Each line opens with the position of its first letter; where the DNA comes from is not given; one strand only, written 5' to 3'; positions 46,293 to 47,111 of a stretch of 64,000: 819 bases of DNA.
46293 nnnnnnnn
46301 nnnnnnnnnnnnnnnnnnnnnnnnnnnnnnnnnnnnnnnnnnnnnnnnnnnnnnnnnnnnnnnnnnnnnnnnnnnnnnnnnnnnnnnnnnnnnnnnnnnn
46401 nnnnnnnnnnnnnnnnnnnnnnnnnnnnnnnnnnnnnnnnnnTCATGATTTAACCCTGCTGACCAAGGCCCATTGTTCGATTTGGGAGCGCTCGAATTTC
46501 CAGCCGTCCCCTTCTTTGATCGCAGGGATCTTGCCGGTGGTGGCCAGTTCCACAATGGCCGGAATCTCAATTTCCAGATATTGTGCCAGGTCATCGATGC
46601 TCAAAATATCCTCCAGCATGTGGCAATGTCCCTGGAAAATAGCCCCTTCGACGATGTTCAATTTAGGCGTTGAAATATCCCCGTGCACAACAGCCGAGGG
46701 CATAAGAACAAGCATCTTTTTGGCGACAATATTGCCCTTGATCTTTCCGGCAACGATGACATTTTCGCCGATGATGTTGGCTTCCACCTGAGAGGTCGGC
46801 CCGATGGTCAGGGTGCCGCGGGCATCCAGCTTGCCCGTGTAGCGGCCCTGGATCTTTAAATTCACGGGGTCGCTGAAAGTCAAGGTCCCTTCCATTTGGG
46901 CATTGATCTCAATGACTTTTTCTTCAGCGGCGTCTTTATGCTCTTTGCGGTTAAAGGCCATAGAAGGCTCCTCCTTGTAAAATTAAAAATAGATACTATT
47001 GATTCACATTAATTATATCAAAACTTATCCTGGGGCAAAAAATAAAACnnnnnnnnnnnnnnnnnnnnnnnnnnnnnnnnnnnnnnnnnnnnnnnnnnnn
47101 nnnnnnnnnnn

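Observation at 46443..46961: Bactofilin fused to an excisionase-type HTH DNA-binding domain, next to a second HTH_17 protein with a TM anchor.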

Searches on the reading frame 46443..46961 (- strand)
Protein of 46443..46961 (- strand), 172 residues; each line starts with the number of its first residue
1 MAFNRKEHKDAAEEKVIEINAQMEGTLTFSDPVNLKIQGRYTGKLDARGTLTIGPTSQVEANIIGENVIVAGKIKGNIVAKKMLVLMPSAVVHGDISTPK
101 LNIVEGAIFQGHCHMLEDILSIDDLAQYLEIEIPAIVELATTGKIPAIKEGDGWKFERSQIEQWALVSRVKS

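Call 3: search_protein_families(library=pfam, proteins=[window:46443-46961:-], max_evalue=1)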
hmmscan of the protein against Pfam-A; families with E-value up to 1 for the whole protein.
window:46443-46961:- (172 aa): 3 families
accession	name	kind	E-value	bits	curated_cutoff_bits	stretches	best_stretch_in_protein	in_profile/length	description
PF04519.19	Bactofilin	-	1.9e-24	86.2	27.9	1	16-113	2-97/98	Polymer-forming cytoskeletal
PF12728.13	HTH_17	-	1.7e-07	31.8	27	1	120-165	2-47/51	Helix-turn-helix domain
PF10743.14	Phage_Cox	-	0.065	13.5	27.5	1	115-158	7-50/87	Regulatory phage protein cox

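Call 4: search_protein_families(library=ncbifam, proteins=[window:46443-46961:-], max_evalue=1)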
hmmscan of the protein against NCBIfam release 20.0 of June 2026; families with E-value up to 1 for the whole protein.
window:46443-46961:- (172 aa): 3 families
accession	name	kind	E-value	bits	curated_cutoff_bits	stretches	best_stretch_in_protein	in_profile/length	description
NF047737.1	antiphage_MADS1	equivalog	4.3e-11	42.9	80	1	118-164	2-48/49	methylation-associated defense system helix-turn-helix domain-containing protein MAD1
TIGR01764.1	excise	domain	5.7e-07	29.8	28.8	1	120-164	2-46/49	excisionase family DNA-binding protein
NF045625.1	IBP_CFB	equivalog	0.026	13.8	400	1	22-91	199-274/275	ice-binding protein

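Call 6: find_homologous_proteins(query=window:46443-46961:-)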
Query window:46443-46961:- (172 aa): 679 proteins with E <= 0.001 among 716 candidates; the best 120 are listed.
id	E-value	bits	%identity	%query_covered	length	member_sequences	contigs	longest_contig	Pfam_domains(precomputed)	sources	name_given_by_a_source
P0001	4.4e-106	370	100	100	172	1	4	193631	PF12728.14,PF04519.20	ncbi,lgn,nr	ncbi:MAG: polymer-forming cytoskeletal protein [Candidatus Omnitrophica bacterium]|nr:polymer-formin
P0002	3.4e-93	328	85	100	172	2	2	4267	PF12728.14,PF04519.20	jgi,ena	-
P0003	1.1e-92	326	86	100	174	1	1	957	PF12728.14,PF04519.20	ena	-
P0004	3.6e-92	325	85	100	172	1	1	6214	PF12728.14,PF04519.20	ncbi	-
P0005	3.8e-92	324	85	100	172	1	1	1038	PF12728.14,PF04519.20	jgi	-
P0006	5.1e-92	324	84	100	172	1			PF12728.14,PF04519.20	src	-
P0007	7.1e-92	324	85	100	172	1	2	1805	PF12728.14,PF04519.20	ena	-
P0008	8.2e-92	323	84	99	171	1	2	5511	PF12728.14,PF04519.20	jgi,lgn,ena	-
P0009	1.1e-91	323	85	100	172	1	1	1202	PF12728.14,PF04519.20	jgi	jgi:excisionase family DNA binding protein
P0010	1.1e-91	323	85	100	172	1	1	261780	PF12728.14,PF04519.20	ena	-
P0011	1.2e-91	323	84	100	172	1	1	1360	PF12728.14,PF04519.20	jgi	jgi:excisionase family DNA binding protein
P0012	1.3e-91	323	84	100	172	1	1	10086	PF12728.14,PF04519.20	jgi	jgi:excisionase family DNA binding protein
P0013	1.6e-91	322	84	100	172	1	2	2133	PF12728.14,PF04519.20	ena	-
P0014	1.7e-91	322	84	100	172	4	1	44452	PF12728.14,PF04519.20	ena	-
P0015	2.2e-91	322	85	100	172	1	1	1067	PF12728.14,PF04519.20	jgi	jgi:excisionase family DNA binding protein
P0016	4.2e-91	321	82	100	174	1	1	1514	PF12728.14,PF04519.20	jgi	jgi:excisionase family DNA binding protein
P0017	4.6e-91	321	83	100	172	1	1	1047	PF12728.14,PF04519.20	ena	-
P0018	5.6e-91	321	82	100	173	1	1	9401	PF12728.14,PF04519.20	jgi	jgi:excisionase family DNA binding protein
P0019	5.8e-91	321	84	100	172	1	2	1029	PF12728.14,PF04519.20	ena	-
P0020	7.2e-91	320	82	100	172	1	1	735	PF12728.14,PF04519.20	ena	-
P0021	8.3e-91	320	83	100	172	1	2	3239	PF12728.14,PF04519.20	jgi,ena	-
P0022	8.4e-91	320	83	100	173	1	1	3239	PF12728.14,PF04519.20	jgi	-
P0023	8.5e-91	320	83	100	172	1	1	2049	PF12728.14,PF04519.20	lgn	-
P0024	8.6e-91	320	84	100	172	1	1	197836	PF12728.14,PF04519.20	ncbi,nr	ncbi:MAG: polymer-forming cytoskeletal protein [Candidatus Omnitrophica bacterium]|nr:polymer-formin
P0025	9.7e-91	320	81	100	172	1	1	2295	PF12728.14,PF04519.20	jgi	-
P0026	1.0e-90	320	83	100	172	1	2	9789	PF12728.14,PF04519.20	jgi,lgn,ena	-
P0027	1.1e-90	320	85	100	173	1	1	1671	PF12728.14,PF04519.20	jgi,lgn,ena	-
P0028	1.1e-90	320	83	100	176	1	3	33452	PF12728.14,PF04519.20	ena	-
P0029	1.1e-90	320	83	100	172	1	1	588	PF12728.14,PF04519.20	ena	-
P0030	1.5e-90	319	83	99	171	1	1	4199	PF12728.14,PF04519.20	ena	-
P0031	1.8e-90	319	83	100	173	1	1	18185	PF12728.14,PF04519.20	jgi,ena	jgi:excisionase family DNA binding protein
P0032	1.9e-90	319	83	100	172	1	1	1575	PF12728.14,PF04519.20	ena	-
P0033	2.0e-90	319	83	100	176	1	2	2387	PF12728.14,PF04519.20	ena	-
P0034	2.0e-90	319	82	99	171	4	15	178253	PF12728.14,PF04519.20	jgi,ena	jgi:excisionase family DNA binding protein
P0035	2.1e-90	319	85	99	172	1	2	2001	PF12728.14,PF04519.20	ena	-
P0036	2.4e-90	319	82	100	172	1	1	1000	PF12728.14,PF04519.20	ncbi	-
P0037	2.5e-90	319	85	100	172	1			PF12728.14,PF04519.20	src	-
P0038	3.0e-90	318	85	100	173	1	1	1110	PF12728.14,PF04519.20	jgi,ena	-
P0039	3.5e-90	318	83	100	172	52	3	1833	PF12728.14,PF04519.20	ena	-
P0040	4.3e-90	318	82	100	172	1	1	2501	PF12728.14,PF04519.20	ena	-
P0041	4.5e-90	318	81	100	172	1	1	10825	PF12728.14,PF04519.20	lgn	-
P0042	5.8e-90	317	81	99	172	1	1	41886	PF12728.14,PF04519.20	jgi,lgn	-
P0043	7.3e-90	317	85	100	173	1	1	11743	PF12728.14,PF04519.20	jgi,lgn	-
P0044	8.3e-90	317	84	100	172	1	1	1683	PF12728.14,PF04519.20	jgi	jgi:excisionase family DNA binding protein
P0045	1.1e-89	316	84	100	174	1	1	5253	PF12728.14,PF04519.20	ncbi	-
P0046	1.1e-89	316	83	100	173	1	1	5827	PF12728.14,PF04519.20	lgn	-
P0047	1.6e-89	316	81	99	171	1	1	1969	PF12728.14,PF04519.20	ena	-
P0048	1.9e-89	316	83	100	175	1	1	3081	PF12728.14,PF04519.20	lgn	-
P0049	1.9e-89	316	86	100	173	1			PF12728.14,PF04519.20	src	-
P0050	2.1e-89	316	83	100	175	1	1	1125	PF12728.14,PF04519.20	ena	-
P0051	2.3e-89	315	80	100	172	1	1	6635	PF12728.14,PF04519.20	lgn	-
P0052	2.7e-89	315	84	100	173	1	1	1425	PF12728.14,PF04519.20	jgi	jgi:excisionase family DNA binding protein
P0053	3.1e-89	315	82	100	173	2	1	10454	PF12728.14,PF04519.20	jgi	jgi:excisionase family DNA binding protein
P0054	4.5e-89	314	80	100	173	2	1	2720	PF12728.14,PF04519.20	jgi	jgi:excisionase family DNA binding protein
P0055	6.8e-89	314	83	100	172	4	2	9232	PF12728.14,PF04519.20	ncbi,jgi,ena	-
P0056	1.7e-88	313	81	100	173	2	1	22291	PF12728.14,PF04519.20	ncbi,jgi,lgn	-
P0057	2.0e-88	312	82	100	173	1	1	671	PF12728.14,PF04519.20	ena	-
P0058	3.6e-88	312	83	99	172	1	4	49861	PF12728.14,PF04519.20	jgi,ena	-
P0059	4.3e-88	311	82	100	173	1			PF12728.14,PF04519.20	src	-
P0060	4.5e-88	311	78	100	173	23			PF12728.14,PF04519.20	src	-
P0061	5.6e-88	311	82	100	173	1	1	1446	PF12728.14,PF04519.20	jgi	jgi:excisionase family DNA binding protein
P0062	5.9e-88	311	83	100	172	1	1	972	PF12728.14,PF04519.20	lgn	-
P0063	6.6e-88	311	80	100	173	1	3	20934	PF12728.14,PF04519.20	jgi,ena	-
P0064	6.9e-88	311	79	99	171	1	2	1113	PF12728.14,PF04519.20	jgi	jgi:excisionase family DNA binding protein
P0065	8.8e-88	310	84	96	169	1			PF12728.14,PF04519.20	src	-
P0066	9.8e-88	310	82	100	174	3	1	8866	PF12728.14,PF04519.20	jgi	jgi:excisionase family DNA binding protein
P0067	1.0e-87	310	82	100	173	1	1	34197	PF12728.14,PF04519.20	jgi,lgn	-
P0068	1.2e-87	310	80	100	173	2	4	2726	PF12728.14,PF04519.20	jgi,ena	-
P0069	1.3e-87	310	81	100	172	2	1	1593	PF12728.14,PF04519.20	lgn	-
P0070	1.3e-87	310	80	99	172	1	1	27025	PF12728.14,PF04519.20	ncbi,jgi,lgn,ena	jgi:excisionase family DNA binding protein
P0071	1.4e-87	310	81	99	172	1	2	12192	PF12728.14,PF04519.20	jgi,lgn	-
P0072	1.5e-87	309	79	100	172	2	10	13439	PF12728.14,PF04519.20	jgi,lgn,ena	-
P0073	1.5e-87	309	81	99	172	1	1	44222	PF12728.14,PF04519.20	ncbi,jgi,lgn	-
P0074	2.0e-87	309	81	100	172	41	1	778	PF12728.14,PF04519.20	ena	-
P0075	9.8e-87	307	81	100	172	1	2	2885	PF12728.14,PF04519.20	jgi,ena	-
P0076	1.3e-86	306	78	100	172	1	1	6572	PF12728.14,PF04519.20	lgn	-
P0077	1.4e-86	306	80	100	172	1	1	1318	PF12728.14,PF04519.20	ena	-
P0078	1.4e-86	306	80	100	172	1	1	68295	PF12728.14,PF04519.20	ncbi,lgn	-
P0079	1.7e-86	306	78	100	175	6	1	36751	PF12728.14,PF04519.20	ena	-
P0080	2.4e-86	306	82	100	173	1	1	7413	PF12728.14,PF04519.20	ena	-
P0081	6.3e-86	304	80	100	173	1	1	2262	PF12728.14,PF04519.20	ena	-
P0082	7.5e-86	304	78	100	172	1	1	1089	PF12728.14,PF04519.20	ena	-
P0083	3.3e-85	302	79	100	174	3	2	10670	PF12728.14,PF04519.20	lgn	-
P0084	1.5e-84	300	76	99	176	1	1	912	PF12728.14,PF04519.20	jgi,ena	-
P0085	1.9e-84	299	78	99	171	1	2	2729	PF12728.14,PF04519.20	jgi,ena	-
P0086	3.8e-84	298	85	91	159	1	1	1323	PF04519.20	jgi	-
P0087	9.9e-84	297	80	99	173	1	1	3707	PF12728.14,PF04519.20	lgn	-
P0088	4.6e-83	295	76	100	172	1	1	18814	PF12728.14,PF04519.20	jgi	jgi:excisionase family DNA binding protein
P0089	8.7e-83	294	76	99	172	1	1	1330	PF12728.14,PF04519.20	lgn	-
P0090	4.7e-82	292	75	100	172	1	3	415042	PF12728.14,PF04519.20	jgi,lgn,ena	jgi:excisionase family DNA binding protein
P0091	1.7e-80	287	86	86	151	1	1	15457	PF12728.14,PF04519.20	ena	-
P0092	2.1e-78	280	74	99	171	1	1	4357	PF12728.14,PF04519.20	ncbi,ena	-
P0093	3.7e-78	279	83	87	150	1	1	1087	PF12728.14,PF04519.20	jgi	jgi:excisionase family DNA binding protein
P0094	3.9e-78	279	73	99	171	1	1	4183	PF12728.14,PF04519.20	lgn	-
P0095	8.1e-78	278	71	99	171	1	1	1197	PF12728.14,PF04519.20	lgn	-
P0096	2.7e-77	276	70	99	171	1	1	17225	PF12728.14,PF04519.20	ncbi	-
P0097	4.0e-77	276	73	99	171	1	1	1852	PF12728.14,PF04519.20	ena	-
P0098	7.7e-77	275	72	99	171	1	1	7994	PF12728.14,PF04519.20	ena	-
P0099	2.8e-76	273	68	100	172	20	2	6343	PF12728.14,PF04519.20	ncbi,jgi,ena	-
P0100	3.9e-76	272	72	99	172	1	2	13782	PF12728.14,PF04519.20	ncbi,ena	-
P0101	4.3e-76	272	72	99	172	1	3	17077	PF04519.20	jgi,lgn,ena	-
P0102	5.2e-76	272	73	99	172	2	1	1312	PF12728.14,PF04519.20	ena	-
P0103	9.0e-76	271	71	99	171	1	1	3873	PF12728.14,PF04519.20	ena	-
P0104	1.1e-75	271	73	99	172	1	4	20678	PF12728.14,PF04519.20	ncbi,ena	-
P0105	2.2e-75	270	72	99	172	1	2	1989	PF12728.14,PF04519.20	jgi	jgi:excisionase family DNA binding protein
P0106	2.8e-75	270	71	99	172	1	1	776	PF12728.14,PF04519.20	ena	-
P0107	3.2e-75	269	70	99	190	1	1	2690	PF12728.14,PF04519.20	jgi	jgi:excisionase family DNA binding protein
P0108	4.7e-75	269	72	99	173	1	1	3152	PF12728.14,PF04519.20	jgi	jgi:cytoskeletal protein CcmA (bactofilin family)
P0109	5.1e-75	269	72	100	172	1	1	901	PF12728.14,PF04519.20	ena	-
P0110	5.6e-75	269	71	99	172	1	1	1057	PF12728.14,PF04519.20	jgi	jgi:excisionase family DNA binding protein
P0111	6.9e-75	268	69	99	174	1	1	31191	PF12728.14,PF04519.20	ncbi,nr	ncbi:MAG: polymer-forming cytoskeletal protein [Candidatus Omnitrophica bacterium]|nr:polymer-formin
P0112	9.0e-75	268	70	99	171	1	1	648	PF12728.14,PF04519.20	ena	-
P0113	1.0e-74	268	70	100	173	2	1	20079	PF12728.14,PF04519.20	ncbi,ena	-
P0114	1.3e-74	267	70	99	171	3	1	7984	PF12728.14,PF04519.20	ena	-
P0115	1.7e-74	267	67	99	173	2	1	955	PF12728.14,PF04519.20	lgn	-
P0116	2.9e-74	266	70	100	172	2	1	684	PF12728.14,PF04519.20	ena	-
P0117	5.1e-74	266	71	99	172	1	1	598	PF12728.14,PF04519.20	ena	-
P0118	5.1e-74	265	70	99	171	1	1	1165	PF12728.14,PF04519.20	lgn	-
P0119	6.8e-74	265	70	100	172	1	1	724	PF12728.14,PF04519.20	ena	-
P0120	6.8e-74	265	73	100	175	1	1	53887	PF12728.14,PF04519.20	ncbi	-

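Call 9: find_related_loci(query=window:46443-46961:-, collection=genome_contigs, flank=6000)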
Query window:46443-46961:- (172 aa) in genome_contigs; peptide patterns used: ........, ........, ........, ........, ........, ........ (x = any residue, [..] = any of these).
89 stretches matched a pattern; 21 encode a relative of the query (tblastn E <= 1e-3); 21 distinct loci.
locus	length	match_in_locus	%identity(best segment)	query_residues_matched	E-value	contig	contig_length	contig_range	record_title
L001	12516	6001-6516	85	1-172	5e-101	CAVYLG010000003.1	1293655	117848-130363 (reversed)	MAG: Candidatus Omnitrophota bacterium isolate MFD01476.bin.2.120 genome assembly, contig: contig_16581, whole genome sh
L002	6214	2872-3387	85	1-172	2e-100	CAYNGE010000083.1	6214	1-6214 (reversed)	MAG TPA_asm: uncultured Planctomycetales bacterium isolate binchicken_co162_605 genome assembly, contig: NODE_34351_leng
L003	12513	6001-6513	84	1-171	3e-99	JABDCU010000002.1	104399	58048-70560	MAG: Candidatus Omnitrophota bacterium isolate BWMinControl_Nextera19_MAG3 3300020833.a:Ga0206995_1002, whole genome sho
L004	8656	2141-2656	85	1-172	3e-99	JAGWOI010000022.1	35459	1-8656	MAG: Candidatus Omnitrophota bacterium isolate REEB252 contig-150_1810, whole genome shotgun sequence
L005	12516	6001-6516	84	1-172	8e-99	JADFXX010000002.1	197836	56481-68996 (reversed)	MAG: Candidatus Omnitrophota bacterium isolate nDJH2bin18 nDJH2_bin18_NODE_2_length_197836_cov_59.150423, whole genome s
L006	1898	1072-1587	83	1-172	2e-102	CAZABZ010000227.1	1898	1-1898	MAG TPA_asm: uncultured Planctomycetales bacterium isolate binchicken_co3_599 genome assembly, contig: NODE_224709_lengt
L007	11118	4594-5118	79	1-172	8e-96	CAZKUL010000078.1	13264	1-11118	MAG TPA_asm: uncultured Planctomycetales bacterium isolate binchicken_co241_121 genome assembly, contig: NODE_4621_lengt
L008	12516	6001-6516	81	1-171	1e-95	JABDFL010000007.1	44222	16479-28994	MAG: Candidatus Omnitrophota bacterium isolate BWOrgControl_Nextera26_MAG2 3300020977.a:Ga0206818_1040, whole genome sho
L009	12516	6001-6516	80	1-172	4e-95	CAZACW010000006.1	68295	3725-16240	MAG TPA_asm: uncultured Planctomycetales bacterium isolate SRP273308_co1_408 genome assembly, contig: NODE_421_length_68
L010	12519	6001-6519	80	1-172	8e-95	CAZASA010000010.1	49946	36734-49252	MAG TPA_asm: uncultured Planctomycetales bacterium isolate binchicken_co241_31 genome assembly, contig: NODE_625_length_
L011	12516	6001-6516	81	1-172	3e-93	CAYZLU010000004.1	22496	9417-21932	MAG TPA_asm: uncultured Planctomycetales bacterium isolate binchicken_co241_372 genome assembly, contig: NODE_2142_lengt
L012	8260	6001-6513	73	1-171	2e-83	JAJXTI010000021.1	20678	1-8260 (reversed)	MAG: bacterium isolate BP4.bin41 NODE_2832_length_20678_cov_1.174785, whole genome shotgun sequence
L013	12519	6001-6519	66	1-170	5e-79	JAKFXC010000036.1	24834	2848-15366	MAG: Candidatus Omnitrophota bacterium isolate ND2_Bin_17 ND2_0000194, whole genome shotgun sequence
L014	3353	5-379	79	48-172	5e-68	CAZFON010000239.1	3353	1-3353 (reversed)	MAG TPA_asm: uncultured Planctomycetales bacterium isolate binchicken_co50_257 genome assembly, contig: NODE_47873_lengt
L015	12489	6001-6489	56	9-171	2e-66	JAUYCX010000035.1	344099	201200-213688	MAG: Candidatus Omnitrophota bacterium isolate C20_maxbin.112_sub C20_k141_170329, whole genome shotgun sequence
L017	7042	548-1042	51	1-170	5e-60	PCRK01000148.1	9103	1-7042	MAG: Candidatus Omnitrophica bacterium CG23_combo_of_CG06-09_8_20_14_all_41_10 CG23_scaffold_5932_c, whole genome shotgu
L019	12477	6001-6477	50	13-171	3e-58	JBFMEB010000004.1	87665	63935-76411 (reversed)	MAG: Candidatus Omnitrophota bacterium isolate MAG234 MAG234_4, whole genome shotgun sequence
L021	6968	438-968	43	4-171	2e-50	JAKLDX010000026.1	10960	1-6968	MAG: Candidatus Omnitrophota bacterium isolate RA.bin12 RA.bin12_26, whole genome shotgun sequence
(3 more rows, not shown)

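Call 16: search_protein_representatives(protein=window:46443-46961:-)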
Query: 172 residues. Proteins with E-value up to 0.001 (for the whole library): 11640; up to 1e-10: 681; up to 1e-30: 15. The best 150 are listed.
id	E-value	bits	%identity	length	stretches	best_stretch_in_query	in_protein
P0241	2.0e-50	187.1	59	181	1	15-171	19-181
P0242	7.8e-46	172.2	49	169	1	6-169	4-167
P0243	4.3e-41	156.8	47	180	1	12-169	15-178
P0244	6.2e-40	153.0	46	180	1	6-169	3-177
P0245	1.8e-39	151.6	45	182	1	5-167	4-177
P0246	2.4e-39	151.1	44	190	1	7-168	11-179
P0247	2.7e-38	147.7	43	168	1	4-165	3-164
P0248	2.3e-37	144.7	47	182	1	10-170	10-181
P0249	1.2e-36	142.4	45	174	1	1-167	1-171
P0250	5.7e-35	136.9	44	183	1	1-171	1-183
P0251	1.9e-34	135.2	59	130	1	9-115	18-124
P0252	1.9e-33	131.9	43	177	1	6-170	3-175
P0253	3.5e-33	131.1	57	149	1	56-170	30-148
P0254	1.1e-32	129.5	41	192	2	4-123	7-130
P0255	2.3e-31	125.2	42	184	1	11-171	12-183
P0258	1.2e-29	119.6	44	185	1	10-170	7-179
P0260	2.3e-29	118.7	39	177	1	6-170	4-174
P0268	5.0e-25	104.6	38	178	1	5-165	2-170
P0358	2.3e-14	69.9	29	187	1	14-165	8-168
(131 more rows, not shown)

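Call 24: find_encoding_contigs(protein=P0358, flank=4000, max_places=3)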
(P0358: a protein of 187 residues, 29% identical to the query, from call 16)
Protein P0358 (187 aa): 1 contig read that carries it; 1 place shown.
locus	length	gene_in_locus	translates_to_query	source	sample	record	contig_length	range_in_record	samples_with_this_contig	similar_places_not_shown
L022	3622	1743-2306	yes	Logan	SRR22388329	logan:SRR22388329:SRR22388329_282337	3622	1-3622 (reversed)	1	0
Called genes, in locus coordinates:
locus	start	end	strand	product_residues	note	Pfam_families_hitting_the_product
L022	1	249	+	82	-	?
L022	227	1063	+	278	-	-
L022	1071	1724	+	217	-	-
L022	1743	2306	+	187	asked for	PF04519:Bactofilin, PF12728:HTH_17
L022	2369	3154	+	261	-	PF05552:MS_channel_1st_1 (weak)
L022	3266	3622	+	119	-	?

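Call 27: predict_structure(alignment_id=A2)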
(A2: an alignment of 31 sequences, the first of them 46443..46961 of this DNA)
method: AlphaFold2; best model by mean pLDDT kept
length: 172 residues; sequences in the alignment: 31
mean_pLDDT: 84.2   pTM: 0.63
mean pLDDT of the five models: 84.2, 82.4, 82.3, 81.7, 81.5
residues with pLDDT >= 90: 80; 70-90: 72; 50-70: 4; < 50: 16
segments of 3 or more residues with pLDDT < 50: 1-13, 170-172
pLDDT, mean of each block of 10 residues (from residue 1): 37 67 87 91 92 95 95 96 96 96 96 84 83 87 85 83 72 37
secondary structure, 60 per line:
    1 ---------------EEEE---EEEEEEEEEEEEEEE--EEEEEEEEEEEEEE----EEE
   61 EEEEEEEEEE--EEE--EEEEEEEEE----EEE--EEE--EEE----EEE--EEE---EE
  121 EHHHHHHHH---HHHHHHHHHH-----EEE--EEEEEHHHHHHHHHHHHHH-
elements in order: E16-19 E23-37 E40-53 E58-70 E73-75 E78-86 E91-93 E96-98 E101-103 E108-110 E113-115 E119-121 H122-129 H133-142 E148-150 E153-157 H158-171
